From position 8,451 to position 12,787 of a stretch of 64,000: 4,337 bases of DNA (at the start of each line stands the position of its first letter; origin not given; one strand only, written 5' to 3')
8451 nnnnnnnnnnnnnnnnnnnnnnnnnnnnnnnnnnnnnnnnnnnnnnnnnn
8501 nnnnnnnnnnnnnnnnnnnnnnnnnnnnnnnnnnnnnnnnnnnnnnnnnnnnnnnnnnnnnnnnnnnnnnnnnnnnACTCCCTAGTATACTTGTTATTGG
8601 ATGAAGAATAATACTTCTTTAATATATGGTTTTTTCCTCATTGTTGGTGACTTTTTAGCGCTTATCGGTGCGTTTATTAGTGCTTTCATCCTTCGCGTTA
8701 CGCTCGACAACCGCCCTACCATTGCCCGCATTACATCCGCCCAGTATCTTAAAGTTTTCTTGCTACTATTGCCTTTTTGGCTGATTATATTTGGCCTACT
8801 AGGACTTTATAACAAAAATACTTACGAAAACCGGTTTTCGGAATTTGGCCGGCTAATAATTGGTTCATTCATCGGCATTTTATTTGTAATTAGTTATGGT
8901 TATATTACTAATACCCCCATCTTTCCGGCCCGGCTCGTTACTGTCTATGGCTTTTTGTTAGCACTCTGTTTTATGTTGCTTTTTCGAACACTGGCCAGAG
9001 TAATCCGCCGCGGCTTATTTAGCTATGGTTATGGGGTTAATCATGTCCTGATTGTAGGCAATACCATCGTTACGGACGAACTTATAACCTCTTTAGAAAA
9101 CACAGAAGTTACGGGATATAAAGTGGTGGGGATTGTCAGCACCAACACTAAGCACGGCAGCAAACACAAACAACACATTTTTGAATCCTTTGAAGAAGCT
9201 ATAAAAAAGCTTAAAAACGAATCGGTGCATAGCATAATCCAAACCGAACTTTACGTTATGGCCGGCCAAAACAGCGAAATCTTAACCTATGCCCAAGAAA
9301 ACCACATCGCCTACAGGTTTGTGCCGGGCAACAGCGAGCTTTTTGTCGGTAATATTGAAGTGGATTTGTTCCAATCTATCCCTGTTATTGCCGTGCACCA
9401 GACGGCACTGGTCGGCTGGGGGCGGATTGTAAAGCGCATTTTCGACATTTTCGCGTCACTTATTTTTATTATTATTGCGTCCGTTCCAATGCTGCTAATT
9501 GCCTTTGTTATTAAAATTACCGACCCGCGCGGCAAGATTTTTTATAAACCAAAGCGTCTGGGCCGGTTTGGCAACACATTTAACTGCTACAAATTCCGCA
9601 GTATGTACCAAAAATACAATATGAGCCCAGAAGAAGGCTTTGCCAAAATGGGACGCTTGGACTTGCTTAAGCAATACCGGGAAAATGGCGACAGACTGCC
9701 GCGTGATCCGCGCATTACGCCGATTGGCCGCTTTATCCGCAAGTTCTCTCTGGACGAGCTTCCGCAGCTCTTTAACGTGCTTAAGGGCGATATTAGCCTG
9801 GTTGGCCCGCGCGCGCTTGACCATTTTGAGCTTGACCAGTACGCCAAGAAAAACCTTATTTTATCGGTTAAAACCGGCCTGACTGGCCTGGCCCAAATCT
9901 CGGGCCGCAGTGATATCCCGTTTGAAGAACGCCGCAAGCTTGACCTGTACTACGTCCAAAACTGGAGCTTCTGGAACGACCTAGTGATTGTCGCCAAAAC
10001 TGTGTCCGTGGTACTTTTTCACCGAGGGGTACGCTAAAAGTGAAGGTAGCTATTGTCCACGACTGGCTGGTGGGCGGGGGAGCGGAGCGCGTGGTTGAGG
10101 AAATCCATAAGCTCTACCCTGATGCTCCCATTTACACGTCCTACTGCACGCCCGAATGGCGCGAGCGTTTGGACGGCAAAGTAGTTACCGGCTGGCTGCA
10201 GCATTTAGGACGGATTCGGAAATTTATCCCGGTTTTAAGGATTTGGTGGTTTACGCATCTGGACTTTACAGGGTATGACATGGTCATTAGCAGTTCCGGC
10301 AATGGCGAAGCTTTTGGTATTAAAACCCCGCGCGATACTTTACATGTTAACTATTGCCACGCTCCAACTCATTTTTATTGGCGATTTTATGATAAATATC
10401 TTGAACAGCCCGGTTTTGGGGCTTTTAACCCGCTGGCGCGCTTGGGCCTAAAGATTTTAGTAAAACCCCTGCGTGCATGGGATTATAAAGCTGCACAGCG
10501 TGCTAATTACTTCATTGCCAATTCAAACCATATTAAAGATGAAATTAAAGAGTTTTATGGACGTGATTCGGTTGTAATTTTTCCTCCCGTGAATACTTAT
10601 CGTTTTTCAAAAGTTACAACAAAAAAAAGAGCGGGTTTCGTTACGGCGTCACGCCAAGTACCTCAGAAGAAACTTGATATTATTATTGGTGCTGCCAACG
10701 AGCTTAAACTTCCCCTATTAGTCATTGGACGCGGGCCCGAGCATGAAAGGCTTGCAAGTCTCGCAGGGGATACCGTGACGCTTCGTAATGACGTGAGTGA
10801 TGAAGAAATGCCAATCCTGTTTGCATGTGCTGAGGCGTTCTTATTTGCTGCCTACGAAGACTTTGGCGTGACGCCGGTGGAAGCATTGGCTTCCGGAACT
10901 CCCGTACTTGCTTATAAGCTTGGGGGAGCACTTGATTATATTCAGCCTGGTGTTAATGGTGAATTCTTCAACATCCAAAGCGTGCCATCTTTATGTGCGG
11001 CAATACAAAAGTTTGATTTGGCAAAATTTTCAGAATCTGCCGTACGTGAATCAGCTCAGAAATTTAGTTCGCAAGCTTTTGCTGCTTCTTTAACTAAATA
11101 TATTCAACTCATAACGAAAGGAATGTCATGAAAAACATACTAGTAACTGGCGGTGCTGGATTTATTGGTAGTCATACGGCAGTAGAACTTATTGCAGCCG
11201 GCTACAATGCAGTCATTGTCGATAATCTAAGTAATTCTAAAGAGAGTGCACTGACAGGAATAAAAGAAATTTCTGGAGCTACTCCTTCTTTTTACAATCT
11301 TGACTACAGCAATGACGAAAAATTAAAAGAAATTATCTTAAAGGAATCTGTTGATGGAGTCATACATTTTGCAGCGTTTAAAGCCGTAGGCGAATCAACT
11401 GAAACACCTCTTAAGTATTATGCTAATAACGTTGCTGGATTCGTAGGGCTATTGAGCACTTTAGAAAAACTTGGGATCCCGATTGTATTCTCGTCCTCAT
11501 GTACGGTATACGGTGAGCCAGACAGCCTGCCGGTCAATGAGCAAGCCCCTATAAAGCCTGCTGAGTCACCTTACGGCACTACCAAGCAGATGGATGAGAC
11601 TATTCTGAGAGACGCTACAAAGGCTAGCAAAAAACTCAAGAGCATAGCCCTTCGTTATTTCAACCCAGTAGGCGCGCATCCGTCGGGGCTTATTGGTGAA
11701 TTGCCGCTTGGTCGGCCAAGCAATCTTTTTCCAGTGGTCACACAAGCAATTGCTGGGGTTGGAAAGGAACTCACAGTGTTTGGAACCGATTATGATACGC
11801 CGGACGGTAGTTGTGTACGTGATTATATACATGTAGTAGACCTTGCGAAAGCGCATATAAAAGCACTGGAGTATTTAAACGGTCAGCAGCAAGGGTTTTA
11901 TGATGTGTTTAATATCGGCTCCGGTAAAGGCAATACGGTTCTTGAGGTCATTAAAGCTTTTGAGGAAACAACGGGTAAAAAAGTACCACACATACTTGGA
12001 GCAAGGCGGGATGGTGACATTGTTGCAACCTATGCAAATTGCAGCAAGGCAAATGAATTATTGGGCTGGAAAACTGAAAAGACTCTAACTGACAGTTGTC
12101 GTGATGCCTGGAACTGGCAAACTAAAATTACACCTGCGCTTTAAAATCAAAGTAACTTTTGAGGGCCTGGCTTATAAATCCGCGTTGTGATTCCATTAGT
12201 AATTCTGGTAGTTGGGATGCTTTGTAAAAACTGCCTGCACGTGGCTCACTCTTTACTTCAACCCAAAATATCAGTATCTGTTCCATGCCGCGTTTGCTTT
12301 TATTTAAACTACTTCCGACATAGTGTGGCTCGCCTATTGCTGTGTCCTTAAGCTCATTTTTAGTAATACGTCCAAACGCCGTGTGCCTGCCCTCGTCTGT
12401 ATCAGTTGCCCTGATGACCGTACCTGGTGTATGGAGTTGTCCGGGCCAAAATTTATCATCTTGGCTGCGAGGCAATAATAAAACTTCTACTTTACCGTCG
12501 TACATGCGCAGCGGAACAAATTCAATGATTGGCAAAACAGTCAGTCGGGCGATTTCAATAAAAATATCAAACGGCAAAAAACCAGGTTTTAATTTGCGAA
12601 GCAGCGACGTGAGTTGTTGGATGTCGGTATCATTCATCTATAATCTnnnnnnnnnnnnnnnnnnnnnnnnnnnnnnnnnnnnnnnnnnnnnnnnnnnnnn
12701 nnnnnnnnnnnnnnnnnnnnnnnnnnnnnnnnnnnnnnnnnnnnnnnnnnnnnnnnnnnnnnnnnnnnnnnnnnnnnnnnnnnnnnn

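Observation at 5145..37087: ~32-kb surface-glycan locus with the hallmarks of ABC-transporter-dependent, cap-terminated synthesis plus two WaaL/PglL-like ligases in an organism expected to lack LPS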

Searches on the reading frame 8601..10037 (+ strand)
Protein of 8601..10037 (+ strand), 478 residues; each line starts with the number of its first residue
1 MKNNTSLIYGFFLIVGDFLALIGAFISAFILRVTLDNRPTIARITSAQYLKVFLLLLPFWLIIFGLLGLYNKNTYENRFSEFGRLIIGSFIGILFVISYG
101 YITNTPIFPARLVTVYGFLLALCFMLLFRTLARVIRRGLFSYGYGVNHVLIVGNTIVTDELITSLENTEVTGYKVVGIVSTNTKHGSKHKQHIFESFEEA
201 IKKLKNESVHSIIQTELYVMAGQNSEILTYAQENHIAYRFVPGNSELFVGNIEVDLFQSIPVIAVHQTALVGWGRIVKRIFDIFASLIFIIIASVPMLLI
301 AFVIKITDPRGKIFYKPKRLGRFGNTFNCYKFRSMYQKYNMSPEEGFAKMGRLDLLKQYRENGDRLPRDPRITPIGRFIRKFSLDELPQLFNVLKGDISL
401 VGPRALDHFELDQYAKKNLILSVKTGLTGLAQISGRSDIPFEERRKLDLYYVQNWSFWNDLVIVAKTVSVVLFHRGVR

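Call 4: search_protein_families(library=pfam, proteins=[window:8601-10037:+])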
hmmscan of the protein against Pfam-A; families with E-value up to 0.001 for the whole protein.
window:8601-10037:+ (478 aa): 2 families
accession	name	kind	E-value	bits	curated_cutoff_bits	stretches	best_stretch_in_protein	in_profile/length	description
PF02397.22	Bac_transf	-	4.3e-59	199.5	27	1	278-472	1-178/179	Bacterial sugar transferase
PF13727.12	CoA_binding_3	-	7.1e-12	46.1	25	1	67-214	3-147/175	CoA-binding domain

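Call 11: find_related_loci(query=window:8601-10037:+, collection=genome_contigs, flank=10000)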
Query window:8601-10037:+ (478 aa) in genome_contigs; peptide patterns used: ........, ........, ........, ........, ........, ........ (x = any residue, [..] = any of these).
105 stretches matched a pattern; 59 encode a relative of the query (tblastn E <= 1e-3); 59 distinct loci.
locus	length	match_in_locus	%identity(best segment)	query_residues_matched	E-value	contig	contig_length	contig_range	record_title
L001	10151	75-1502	82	1-478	0e+0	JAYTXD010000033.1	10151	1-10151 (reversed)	MAG: Candidatus Saccharibacteria bacterium isolate GFS_5930 GFS_5930_32, whole genome shotgun sequence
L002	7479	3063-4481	73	1-476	0e+0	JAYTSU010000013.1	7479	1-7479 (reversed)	MAG: Candidatus Saccharibacteria bacterium isolate GFS_5273 GFS_5273_12, whole genome shotgun sequence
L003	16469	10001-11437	64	1-478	0e+0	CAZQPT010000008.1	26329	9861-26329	MAG TPA_asm: uncultured Candidatus Saccharibacteria bacterium isolate SRP200132_co1_550 genome assembly, contig: NODE_31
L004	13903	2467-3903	62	1-478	0e+0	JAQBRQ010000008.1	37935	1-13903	MAG: Candidatus Saccharibacteria bacterium isolate RYN_405 scaffold_4526404, whole genome shotgun sequence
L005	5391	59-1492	63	1-477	0e+0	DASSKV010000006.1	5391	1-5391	MAG TPA_asm: Candidatus Saccharimonadales bacterium isolate SMAG_U1152 k141_1216638, whole genome shotgun sequence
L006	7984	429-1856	65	1-478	0e+0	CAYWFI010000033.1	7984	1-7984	MAG TPA_asm: uncultured Candidatus Saccharibacteria bacterium isolate SRP344714_co2_289 genome assembly, contig: NODE_23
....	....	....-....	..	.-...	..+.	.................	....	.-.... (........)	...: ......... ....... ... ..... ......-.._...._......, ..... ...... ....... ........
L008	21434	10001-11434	63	1-478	0e+0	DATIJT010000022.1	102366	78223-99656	MAG TPA_asm: Candidatus Saccharimonadales bacterium isolate SMAG_U15698 k141_717049, whole genome shotgun sequence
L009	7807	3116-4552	61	1-478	0e+0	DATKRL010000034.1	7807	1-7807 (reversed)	MAG TPA_asm: Candidatus Dormiibacterota bacterium isolate SMAG_U14027 k141_60816, whole genome shotgun sequence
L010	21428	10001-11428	62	1-476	0e+0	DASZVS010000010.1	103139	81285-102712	MAG TPA_asm: Candidatus Saccharimonadales bacterium isolate SMAG_U6137 k141_36788, whole genome shotgun sequence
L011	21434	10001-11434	62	1-478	0e+0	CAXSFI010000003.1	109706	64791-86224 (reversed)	MAG: uncultured bacterium isolate private_X16_metawrap_bin.10 genome assembly, contig: private_X16_metawrap_bin.10_3, wh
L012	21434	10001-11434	60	1-478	0e+0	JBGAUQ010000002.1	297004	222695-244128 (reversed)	MAG: Candidatus Saccharimonadales bacterium isolate MAG_AAO_AS.77 AAOAS-77_NODE_2_length_297004_cov_11.501325, whole gen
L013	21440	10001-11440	61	1-478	0e+0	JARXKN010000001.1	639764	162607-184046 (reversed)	MAG: Patescibacteria group bacterium isolate bin06 NODE_1_length_639764_cov_25.474178, whole genome shotgun sequence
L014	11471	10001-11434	61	1-478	0e+0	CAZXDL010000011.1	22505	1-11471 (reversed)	MAG TPA_asm: uncultured Candidatus Saccharibacteria bacterium isolate SRP133034_co1_19 genome assembly, contig: NODE_215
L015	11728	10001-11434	63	1-477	0e+0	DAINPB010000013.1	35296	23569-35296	MAG TPA_asm: Candidatus Saccharibacteria bacterium isolate CTOTU10859 NODE_159_length_35296_cov_5.830482, whole genome s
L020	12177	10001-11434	60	1-478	0e+0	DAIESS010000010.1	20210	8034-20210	MAG TPA_asm: Candidatus Saccharibacteria bacterium isolate clean1232 NODE_10_length_20210_cov_3.176079, whole genome sho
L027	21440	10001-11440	60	1-478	0e+0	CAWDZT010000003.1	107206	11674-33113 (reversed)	MAG: uncultured Candidatus Saccharibacteria bacterium isolate MFD05684.bin.2.279 genome assembly, contig: contig_51561,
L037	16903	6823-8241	55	1-478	6e-174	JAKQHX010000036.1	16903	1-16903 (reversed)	MAG: bacterium isolate USDE_metabat.59 k141_693169, whole genome shotgun sequence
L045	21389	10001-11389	54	1-468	2e-163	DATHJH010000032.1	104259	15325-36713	MAG TPA_asm: Candidatus Limnocylindria bacterium isolate SMAG_U12547 k141_285969, whole genome shotgun sequence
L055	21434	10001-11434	61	1-477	0e+0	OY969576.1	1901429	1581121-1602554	MAG: uncultured bacterium isolate MFD04463.bin.1.146 genome assembly, chromosome: 1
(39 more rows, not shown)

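Call 27: search_protein_families(library=ncbifam, proteins=[window:8601-10037:+], max_evalue=0.01)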
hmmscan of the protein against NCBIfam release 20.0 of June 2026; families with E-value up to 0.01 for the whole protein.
window:8601-10037:+ (478 aa): 10 families
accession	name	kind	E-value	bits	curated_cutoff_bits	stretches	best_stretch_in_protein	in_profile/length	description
TIGR03025.1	EPS_sugtrans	subfamily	2.5e-109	366.4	295.55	1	16-476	2-443/445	exopolysaccharide biosynthesis polyprenyl glycosylphosphotransferase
TIGR03022.1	WbaP_sugtrans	subfamily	9.8e-92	308.6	403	1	13-476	1-454/456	undecaprenyl-phosphate galactose phosphotransferase WbaP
TIGR03023.1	WcaJ_sugtrans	equivalog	3.5e-91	306.7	410.75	1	17-475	3-450/453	undecaprenyl-phosphate glucose phosphotransferase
NF011751.0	PRK15204.1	equivalog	7.6e-59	199.5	907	1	90-476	93-474/476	undecaprenyl-phosphate galactose phosphotransferase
NF052601.1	undeca_RfbP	equivalog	3.1e-57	193.6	330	1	273-474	40-238/244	undecaprenyl-phosphate galactose phosphotransferase family protein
TIGR03013.1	EpsB_2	subfamily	2.3e-50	172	393.35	1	19-478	5-443/443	TIGR03013 family XrtA/PEP-CTERM system glycosyltransferase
NF041877.1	EPS_EpsZ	equivalog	2e-48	165.2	800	1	276-476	264-457/459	exopolysaccharide biosynthesis polyisoprenyl-phosphate hexose-1-phosphate transferase EpsZ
NF007518.0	PRK10124.1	equivalog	9.2e-47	159.8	684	1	48-468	47-454/464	undecaprenyl-phosphate glucose phosphotransferase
NF050817.1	PolSacchBiosHfsE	equivalog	6.2e-29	101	750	1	276-473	270-461/467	polysaccharide biosynthesis protein HfsE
NF045514.1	glycotran_HepC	equivalog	3.5e-21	75.5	140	1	273-406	112-212/220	heterocyst development glycosyltransferase HepC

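Call 45: search_protein_families(library=pfam, proteins=[L010:1432-2574:-, L020:3626-5338:+, L037:10332-11840:-, L037:3327-4121:-, L037:4118-4909:-, L045:42-1664:+, L004:10217-11452:-, L012:19683-21434:+, L027:19227-20645:+, L055:15830-17215:+], max_evalue=0.01)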
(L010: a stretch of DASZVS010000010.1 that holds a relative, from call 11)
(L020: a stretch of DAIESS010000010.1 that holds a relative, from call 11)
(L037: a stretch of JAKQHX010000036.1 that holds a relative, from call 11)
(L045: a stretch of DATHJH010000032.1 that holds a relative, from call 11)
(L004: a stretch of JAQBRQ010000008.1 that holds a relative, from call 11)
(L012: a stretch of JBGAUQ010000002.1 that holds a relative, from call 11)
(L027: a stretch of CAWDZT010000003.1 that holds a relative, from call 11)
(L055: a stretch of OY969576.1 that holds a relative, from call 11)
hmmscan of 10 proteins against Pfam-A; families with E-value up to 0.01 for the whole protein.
L010:1432-2574:- (380 aa): 2 families
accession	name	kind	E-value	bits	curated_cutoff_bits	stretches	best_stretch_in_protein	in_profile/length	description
PF00571.33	CBS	-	8.7e-08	32.8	24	1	251-306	1-56/57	CBS domain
PF13796.11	Sensor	-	0.0043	17.5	28.2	1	6-132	36-159/162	Putative sensor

L020:3626-5338:+ (570 aa): 2 families
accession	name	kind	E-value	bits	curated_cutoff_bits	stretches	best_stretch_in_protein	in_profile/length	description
PF00999.27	Na_H_Exchanger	-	6.7e-51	173.7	26.2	1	14-372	2-374/375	Sodium/hydrogen exchanger, transmembrane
PF02254.24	TrkA_N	-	4.8e-20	72.4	23.8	1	411-524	3-116/116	TrkA-N domain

L037:10332-11840:- (502 aa): 1 family
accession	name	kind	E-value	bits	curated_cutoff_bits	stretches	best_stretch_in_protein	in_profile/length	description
PF09913.15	DUF2142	-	7.8e-06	25.4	30.1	1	104-264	119-259/395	Predicted membrane protein (DUF2142)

L037:3327-4121:- (264 aa): 1 family
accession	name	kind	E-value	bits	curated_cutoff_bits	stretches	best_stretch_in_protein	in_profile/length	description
PF02673.24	BacA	-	2.5e-77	260.5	33.4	1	6-257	1-257/257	Bacitracin resistance protein BacA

L037:4118-4909:- (263 aa): 4 families
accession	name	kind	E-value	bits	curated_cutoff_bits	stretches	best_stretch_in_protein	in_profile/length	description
PF12679.13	ABC2_membrane_2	-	9.6e-20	71.4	27.2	1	24-260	17-283/283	ABC-2 family transporter protein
PF01061.29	ABC2_membrane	-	2e-09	37.8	26.9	1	15-222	15-202/211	ABC-2 type transporter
PF12730.13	ABC2_membrane_4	-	5.4e-09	36.7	27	1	69-175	46-153/179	ABC-2 family transporter protein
PF12698.13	ABC2_membrane_3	-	0.0016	18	31.6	1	63-206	154-291/347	ABC-2 family transporter protein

L045:42-1664:+ (540 aa): 0 families

L004:10217-11452:- (411 aa): 0 families

L012:19683-21434:+ (584 aa): 0 families

L027:19227-20645:+ (472 aa): 4 families
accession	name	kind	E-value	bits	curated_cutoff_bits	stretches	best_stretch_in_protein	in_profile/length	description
PF01943.22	Polysacc_synt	-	2.7e-12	47.1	28.2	1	49-310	7-263/274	Polysaccharide biosynthesis protein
PF13440.11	Polysacc_synt_3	-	4.2e-12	46.4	23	1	122-356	48-278/293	Polysaccharide biosynthesis protein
PF01554.23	MatE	-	1.3e-11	44.9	24.9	2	260-416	1-159/161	MatE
PF00999.27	Na_H_Exchanger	-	0.0002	20.8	26.2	1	135-271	149-276/375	Sodium/hydrogen exchanger, transmembrane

L055:15830-17215:+ (461 aa): 2 families
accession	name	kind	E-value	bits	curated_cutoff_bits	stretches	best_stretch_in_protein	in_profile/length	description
PF00756.26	Esterase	-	4.1e-18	66.5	22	1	211-445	8-249/251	Putative esterase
PF00561.26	Abhydrolase_1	-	0.00076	19.7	25.8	1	230-337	1-92/245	alpha/beta hydrolase fold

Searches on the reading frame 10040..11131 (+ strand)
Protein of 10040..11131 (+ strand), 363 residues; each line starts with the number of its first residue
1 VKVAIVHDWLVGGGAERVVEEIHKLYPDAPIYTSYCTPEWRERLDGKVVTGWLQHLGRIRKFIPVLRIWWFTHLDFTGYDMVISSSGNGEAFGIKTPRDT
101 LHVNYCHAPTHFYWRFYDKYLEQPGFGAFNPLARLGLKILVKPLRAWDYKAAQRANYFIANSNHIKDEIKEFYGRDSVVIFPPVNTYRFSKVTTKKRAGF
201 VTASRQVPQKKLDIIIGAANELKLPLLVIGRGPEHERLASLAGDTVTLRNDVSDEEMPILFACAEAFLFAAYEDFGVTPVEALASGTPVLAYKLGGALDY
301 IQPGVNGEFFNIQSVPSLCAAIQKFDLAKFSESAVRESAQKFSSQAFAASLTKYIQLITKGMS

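Call 4: search_protein_families(library=pfam, proteins=[window:10040-11131:+])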
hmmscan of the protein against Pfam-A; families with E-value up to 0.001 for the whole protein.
window:10040-11131:+ (363 aa): 3 families
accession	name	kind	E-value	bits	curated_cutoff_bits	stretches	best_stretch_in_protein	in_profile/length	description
PF00534.26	Glycos_transf_1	-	4.6e-18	65.8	26.4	1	186-325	4-155/172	Glycosyl transferases group 1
PF13692.12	Glyco_trans_1_4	-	7.8e-15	55.8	27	1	199-324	5-138/142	Glycosyl transferases group 1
PF13439.12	Glyco_transf_4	-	5.5e-09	36.7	28.5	1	13-186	2-168/170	Glycosyltransferase Family 4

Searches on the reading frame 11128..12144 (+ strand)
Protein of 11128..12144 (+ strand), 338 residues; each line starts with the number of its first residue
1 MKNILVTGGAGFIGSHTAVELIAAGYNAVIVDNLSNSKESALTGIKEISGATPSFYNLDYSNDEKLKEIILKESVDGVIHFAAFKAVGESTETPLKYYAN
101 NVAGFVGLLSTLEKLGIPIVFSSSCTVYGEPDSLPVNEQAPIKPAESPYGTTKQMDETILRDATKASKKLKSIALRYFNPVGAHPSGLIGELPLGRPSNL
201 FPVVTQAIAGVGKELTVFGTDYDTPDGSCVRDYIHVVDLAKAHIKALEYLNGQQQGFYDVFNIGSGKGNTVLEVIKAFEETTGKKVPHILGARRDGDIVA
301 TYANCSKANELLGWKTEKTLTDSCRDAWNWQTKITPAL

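Call 4: search_protein_families(library=pfam, proteins=[window:11128-12144:+])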
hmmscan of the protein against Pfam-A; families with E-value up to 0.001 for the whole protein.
window:11128-12144:+ (338 aa): 8 families
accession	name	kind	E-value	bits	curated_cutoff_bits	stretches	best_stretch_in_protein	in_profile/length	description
PF01370.27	Epimerase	-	8.5e-50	169.8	20.9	1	4-264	1-240/240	NAD dependent epimerase/dehydratase family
PF16363.11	GDP_Man_Dehyd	-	8.5e-47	160.6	27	1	5-326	1-331/332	GDP-mannose 4,6 dehydratase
PF01073.25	3Beta_HSD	-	1.1e-12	48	22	1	5-254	1-236/280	3-beta hydroxysteroid dehydrogenase/isomerase family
PF04321.23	RmlD_sub_bind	-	4.9e-11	42.7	27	1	3-165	2-141/287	RmlD substrate binding domain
PF02719.21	Polysacc_synt_2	-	4.2e-10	39.7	20.2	1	4-183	1-174/293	Polysaccharide biosynthesis protein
PF00106.31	adh_short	-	4.9e-06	26.6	26.6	1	2-70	1-68/195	short chain dehydrogenase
PF08659.16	KR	-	5.3e-06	26.9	22.6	1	4-131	3-144/180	KR domain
PF07993.18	NAD_binding_4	-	0.00014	21.6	20.1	0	71-167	85-195/258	Male sterility protein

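Call 27: search_protein_families(library=ncbifam, proteins=[window:11128-12144:+], max_evalue=0.01)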
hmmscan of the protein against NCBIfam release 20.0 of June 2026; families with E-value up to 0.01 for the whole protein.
window:11128-12144:+ (338 aa): 50 families (the best 25 are shown)
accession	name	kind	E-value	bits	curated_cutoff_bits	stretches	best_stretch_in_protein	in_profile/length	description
TIGR01179.1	galE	equivalog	1.7e-118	395.2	262.3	1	3-334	1-328/332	UDP-glucose 4-epimerase GalE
NF007956.0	PRK10675.1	subfamily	9.2e-108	360.3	394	1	3-333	2-331/338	UDP-glucose 4-epimerase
TIGR01181.1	dTDP_gluc_dehyt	equivalog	2.3e-30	105.8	365.1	1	3-332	1-312/321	dTDP-glucose 4,6-dehydratase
TIGR02197.1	heptose_epim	equivalog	5.1e-29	101.4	274.6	1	4-285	1-263/316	ADP-glyceromanno-heptose 6-epimerase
TIGR04180.1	EDH_00030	hypoth_equivalog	2.2e-20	72.9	475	1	4-317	1-295/297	NAD-dependent 4,6-dehydratase LegB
NF011728.1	PRK15181.1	equivalog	3.6e-15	55.8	760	1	2-330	16-336/348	Vi polysaccharide biosynthesis UDP-N-acetylglucosaminuronic acid C-4 epimerase TviC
TIGR02622.1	CDP_4_6_dhtase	equivalog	4.2e-14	52.5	278.45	2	2-116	5-119/352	CDP-glucose 4,6-dehydratase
NF043036.1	ErythonDh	equivalog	6.2e-14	51.9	325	1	3-164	2-164/321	D-erythronate dehydrogenase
NF007582.0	PRK10217.1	equivalog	1.2e-12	47.6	698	1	1-330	1-330/355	dTDP-glucose 4,6-dehydratase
NF007490.0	PRK10084.1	subfamily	2.6e-12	46.4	649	1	3-110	2-109/361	dTDP-glucose 4,6-dehydratase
NF008360.0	PRK11150.1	equivalog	1.8e-11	43.8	452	1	4-279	2-251/310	ADP-glyceromanno-heptose 6-epimerase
TIGR03466.1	HpnA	hypoth_equivalog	8.6e-10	38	367.65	1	3-182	2-172/327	hopanoid-associated sugar epimerase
NF042422.1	oxyalk_red_OleD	equivalog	4.4e-09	36.1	580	1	3-176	2-164/329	2-alkyl-3-oxoalkanoate reductase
TIGR01214.1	rmlD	equivalog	1.2e-08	34.5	224.05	1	4-166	2-141/285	dTDP-4-dehydrorhamnose reductase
NF042423.1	oxyalk_red_Shew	equivalog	4.3e-08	32.6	580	1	2-177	9-171/331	2-alkyl-3-oxoalkanoate reductase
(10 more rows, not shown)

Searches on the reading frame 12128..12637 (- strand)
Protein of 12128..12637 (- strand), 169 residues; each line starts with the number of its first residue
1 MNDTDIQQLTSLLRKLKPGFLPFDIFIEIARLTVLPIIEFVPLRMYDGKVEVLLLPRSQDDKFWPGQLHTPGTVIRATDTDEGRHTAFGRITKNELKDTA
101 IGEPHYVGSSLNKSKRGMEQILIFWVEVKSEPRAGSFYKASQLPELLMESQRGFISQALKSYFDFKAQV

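Call 4: search_protein_families(library=pfam, proteins=[window:12128-12637:-])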
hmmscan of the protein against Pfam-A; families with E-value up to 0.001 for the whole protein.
window:12128-12637:- (169 aa): 0 families

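Call 55: search_protein_families(library=pfam, proteins=[window:12128-12637:-], max_evalue=1)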
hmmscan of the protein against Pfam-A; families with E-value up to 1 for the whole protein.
window:12128-12637:- (169 aa): 0 families

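Call 79: search_solved_structures(query=window:12128-12637:-, max_evalue=1)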
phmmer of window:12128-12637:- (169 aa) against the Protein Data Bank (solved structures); distinct sequences matched with E-value up to 1: 0.
